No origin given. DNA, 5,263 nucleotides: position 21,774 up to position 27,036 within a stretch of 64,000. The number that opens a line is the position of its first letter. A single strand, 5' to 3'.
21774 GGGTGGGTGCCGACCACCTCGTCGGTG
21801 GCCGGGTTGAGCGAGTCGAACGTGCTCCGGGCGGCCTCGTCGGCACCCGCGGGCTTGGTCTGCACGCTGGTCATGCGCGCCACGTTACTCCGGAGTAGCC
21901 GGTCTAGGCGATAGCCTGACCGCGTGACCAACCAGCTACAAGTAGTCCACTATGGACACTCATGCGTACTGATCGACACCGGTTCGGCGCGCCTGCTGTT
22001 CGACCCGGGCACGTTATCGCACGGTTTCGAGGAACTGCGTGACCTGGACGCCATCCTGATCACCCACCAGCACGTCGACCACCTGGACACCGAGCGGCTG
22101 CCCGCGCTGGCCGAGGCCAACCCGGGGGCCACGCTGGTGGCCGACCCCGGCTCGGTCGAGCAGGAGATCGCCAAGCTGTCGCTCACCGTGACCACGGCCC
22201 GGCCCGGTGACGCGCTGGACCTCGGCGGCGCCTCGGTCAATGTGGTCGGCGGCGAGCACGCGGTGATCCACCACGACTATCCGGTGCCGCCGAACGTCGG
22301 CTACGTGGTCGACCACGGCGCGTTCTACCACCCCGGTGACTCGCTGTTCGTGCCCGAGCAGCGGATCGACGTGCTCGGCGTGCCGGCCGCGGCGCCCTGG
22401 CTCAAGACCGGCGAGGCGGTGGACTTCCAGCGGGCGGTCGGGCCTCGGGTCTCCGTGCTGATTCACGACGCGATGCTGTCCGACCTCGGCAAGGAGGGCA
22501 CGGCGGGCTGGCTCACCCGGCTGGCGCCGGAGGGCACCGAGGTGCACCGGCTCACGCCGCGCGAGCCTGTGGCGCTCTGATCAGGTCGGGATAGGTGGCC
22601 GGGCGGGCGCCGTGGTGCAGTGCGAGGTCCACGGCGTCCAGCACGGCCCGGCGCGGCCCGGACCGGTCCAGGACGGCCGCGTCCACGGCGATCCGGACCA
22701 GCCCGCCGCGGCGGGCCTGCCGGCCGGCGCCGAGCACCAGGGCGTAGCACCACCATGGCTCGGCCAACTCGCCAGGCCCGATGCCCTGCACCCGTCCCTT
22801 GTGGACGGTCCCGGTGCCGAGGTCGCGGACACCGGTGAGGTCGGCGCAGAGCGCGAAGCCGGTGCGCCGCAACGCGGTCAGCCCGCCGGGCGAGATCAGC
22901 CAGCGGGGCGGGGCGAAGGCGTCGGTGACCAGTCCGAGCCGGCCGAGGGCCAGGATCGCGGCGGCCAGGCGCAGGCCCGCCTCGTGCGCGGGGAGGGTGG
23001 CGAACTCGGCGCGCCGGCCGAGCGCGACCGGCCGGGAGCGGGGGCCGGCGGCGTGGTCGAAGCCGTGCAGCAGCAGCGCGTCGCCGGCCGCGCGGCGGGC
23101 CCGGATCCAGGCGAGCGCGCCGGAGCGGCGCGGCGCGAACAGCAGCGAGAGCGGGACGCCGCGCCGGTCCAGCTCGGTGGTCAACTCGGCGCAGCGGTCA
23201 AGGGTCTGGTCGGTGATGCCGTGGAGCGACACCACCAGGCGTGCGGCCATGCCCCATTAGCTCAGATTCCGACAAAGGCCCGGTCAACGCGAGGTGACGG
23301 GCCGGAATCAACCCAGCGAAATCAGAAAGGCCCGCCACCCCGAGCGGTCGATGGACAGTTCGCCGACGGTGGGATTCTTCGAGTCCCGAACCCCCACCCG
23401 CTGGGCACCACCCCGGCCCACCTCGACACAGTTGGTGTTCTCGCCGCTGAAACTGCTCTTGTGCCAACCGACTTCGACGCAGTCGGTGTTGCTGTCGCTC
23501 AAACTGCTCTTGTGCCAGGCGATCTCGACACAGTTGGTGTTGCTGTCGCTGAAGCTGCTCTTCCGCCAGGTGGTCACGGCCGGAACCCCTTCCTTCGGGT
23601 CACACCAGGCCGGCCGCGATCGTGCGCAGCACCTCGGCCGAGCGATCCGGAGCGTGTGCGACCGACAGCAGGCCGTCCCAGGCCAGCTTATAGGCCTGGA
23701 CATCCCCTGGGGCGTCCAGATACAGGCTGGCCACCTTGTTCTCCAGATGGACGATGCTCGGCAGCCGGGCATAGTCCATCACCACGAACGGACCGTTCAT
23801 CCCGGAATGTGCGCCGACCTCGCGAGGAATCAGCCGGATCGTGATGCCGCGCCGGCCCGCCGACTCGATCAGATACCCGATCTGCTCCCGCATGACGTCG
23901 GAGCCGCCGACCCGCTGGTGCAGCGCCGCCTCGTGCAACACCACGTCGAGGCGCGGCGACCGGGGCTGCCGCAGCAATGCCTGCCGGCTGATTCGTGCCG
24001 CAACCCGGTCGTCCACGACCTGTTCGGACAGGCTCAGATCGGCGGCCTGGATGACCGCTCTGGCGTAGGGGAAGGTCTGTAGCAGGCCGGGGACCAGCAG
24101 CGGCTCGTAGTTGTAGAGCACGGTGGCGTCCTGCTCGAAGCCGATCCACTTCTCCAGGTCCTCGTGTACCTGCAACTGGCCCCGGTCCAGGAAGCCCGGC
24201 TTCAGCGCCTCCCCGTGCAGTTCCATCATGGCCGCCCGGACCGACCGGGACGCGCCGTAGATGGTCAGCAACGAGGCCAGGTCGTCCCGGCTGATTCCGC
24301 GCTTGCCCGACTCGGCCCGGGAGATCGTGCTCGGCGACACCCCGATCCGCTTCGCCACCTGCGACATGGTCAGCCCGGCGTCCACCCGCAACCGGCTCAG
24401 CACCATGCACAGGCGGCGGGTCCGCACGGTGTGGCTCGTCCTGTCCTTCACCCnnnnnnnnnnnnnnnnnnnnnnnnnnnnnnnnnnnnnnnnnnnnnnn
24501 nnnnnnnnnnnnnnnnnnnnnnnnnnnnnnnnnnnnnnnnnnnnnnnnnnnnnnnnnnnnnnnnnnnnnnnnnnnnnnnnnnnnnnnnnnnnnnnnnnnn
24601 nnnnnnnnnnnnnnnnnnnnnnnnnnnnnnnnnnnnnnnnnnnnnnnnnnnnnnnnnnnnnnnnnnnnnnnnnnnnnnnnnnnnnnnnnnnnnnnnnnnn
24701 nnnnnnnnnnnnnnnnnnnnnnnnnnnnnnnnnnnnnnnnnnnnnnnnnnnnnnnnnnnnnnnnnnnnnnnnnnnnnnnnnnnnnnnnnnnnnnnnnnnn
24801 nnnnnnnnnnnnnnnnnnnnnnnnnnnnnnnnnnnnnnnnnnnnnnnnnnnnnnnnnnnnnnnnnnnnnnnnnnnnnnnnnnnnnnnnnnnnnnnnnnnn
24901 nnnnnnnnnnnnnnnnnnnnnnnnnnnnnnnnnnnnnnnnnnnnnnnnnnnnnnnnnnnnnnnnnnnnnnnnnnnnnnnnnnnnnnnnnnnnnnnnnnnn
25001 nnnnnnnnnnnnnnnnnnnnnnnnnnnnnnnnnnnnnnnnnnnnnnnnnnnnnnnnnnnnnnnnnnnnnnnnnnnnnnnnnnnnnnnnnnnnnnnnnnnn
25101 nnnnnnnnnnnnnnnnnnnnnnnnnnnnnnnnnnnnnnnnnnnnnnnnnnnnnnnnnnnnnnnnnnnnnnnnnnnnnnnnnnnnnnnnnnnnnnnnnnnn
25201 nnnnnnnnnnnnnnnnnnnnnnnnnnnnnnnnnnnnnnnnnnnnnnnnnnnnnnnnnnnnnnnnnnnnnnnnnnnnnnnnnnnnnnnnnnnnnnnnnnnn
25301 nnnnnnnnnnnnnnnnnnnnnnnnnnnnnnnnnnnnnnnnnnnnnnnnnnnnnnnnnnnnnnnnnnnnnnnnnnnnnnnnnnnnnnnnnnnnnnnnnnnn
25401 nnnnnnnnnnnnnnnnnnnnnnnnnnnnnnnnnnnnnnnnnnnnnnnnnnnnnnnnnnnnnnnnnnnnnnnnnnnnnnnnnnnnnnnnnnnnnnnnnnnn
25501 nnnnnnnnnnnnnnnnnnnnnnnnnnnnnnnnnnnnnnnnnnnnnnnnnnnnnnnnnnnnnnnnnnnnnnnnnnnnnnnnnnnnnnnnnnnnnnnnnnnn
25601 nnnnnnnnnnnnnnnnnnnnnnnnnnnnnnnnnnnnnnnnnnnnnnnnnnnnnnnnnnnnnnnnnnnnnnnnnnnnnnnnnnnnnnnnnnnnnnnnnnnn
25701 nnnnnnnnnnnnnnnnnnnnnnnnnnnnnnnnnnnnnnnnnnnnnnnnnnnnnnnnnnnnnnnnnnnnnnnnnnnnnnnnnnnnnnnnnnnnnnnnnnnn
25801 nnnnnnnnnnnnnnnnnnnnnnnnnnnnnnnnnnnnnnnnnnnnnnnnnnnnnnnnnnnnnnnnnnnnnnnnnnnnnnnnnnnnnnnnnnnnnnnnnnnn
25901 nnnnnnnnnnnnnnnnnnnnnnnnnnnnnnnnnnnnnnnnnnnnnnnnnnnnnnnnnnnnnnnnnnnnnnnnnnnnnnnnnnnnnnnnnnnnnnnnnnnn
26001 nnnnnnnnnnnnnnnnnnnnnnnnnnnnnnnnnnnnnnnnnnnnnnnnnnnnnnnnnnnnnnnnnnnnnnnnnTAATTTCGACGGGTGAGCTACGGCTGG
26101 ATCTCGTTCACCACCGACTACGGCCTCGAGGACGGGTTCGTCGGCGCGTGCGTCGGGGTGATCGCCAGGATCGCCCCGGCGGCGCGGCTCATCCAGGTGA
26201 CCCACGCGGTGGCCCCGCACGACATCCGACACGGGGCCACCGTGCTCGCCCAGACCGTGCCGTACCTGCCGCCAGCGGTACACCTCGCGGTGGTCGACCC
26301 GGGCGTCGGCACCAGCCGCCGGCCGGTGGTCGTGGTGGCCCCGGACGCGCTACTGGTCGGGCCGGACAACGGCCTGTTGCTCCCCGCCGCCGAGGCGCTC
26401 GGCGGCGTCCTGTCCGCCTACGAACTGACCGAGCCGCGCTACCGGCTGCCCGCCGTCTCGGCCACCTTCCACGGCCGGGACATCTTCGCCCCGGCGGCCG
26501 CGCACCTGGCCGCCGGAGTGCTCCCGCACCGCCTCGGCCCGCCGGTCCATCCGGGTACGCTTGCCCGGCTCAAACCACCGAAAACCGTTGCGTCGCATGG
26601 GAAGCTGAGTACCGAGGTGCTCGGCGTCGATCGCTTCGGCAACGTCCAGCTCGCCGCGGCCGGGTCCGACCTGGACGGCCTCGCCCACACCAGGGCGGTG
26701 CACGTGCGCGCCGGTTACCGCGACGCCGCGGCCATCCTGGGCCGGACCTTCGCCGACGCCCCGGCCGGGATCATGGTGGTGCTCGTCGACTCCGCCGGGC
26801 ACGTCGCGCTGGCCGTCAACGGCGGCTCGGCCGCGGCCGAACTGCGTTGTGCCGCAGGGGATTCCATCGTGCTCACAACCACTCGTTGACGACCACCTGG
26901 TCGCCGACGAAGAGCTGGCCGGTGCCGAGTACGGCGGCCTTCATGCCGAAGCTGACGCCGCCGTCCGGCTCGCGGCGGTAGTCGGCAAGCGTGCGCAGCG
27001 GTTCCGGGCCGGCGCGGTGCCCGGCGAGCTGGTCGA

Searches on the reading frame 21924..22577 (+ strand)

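Call 67: search_protein_families(library=pfam, proteins=[window:21924-22577:+], max_evalue=0.00001)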
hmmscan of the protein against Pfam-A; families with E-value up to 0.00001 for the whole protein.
window:21924-22577:+ (218 aa): 3 families
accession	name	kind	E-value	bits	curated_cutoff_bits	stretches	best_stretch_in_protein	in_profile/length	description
PF13483.12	Lactamase_B_3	-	4.3e-18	66.2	24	1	7-178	2-157/160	Beta-lactamase superfamily domain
PF12706.13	Lactamase_B_2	-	5.6e-12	46.1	27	1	15-181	3-199/200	Beta-lactamase superfamily domain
PF00753.33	Lactamase_B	-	3.4e-07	30.8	22.7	0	11-53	5-56/196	Metallo-beta-lactamase superfamily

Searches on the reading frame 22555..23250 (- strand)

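Call 68: search_protein_families(library=pfam, proteins=[window:22555-23250:-], max_evalue=0.00001)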
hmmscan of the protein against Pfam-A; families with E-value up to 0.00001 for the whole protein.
window:22555-23250:- (232 aa): 1 family
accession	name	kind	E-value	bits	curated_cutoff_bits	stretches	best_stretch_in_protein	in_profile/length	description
PF10096.14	DUF2334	-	2.6e-13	50.5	26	1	5-137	2-145/203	Uncharacterized protein conserved in bacteria (DUF2334)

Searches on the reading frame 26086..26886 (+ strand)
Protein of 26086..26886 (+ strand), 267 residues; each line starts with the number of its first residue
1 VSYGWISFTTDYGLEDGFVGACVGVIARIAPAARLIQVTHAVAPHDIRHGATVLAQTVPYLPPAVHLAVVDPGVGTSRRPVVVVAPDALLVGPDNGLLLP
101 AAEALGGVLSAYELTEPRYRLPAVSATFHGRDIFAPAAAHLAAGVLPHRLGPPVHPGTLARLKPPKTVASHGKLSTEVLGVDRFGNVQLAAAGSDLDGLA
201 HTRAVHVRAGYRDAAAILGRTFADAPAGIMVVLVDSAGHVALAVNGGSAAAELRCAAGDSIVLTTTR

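Call 68: search_protein_families(library=pfam, proteins=[window:26086-26886:+], max_evalue=0.00001)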
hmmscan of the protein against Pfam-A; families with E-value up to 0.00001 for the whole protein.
window:26086-26886:+ (267 aa): 2 families
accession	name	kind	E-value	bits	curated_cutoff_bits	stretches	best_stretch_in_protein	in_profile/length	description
PF01887.21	SAM_HAT_N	-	2.1e-51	174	26.3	1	6-151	1-145/145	SAM hydroxide adenosyltransferase N-terminal domain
PF20257.3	SAM_HAT_C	-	3e-18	66.4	25.5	1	177-261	2-83/84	SAM hydroxide adenosyltransferase C-terminal domain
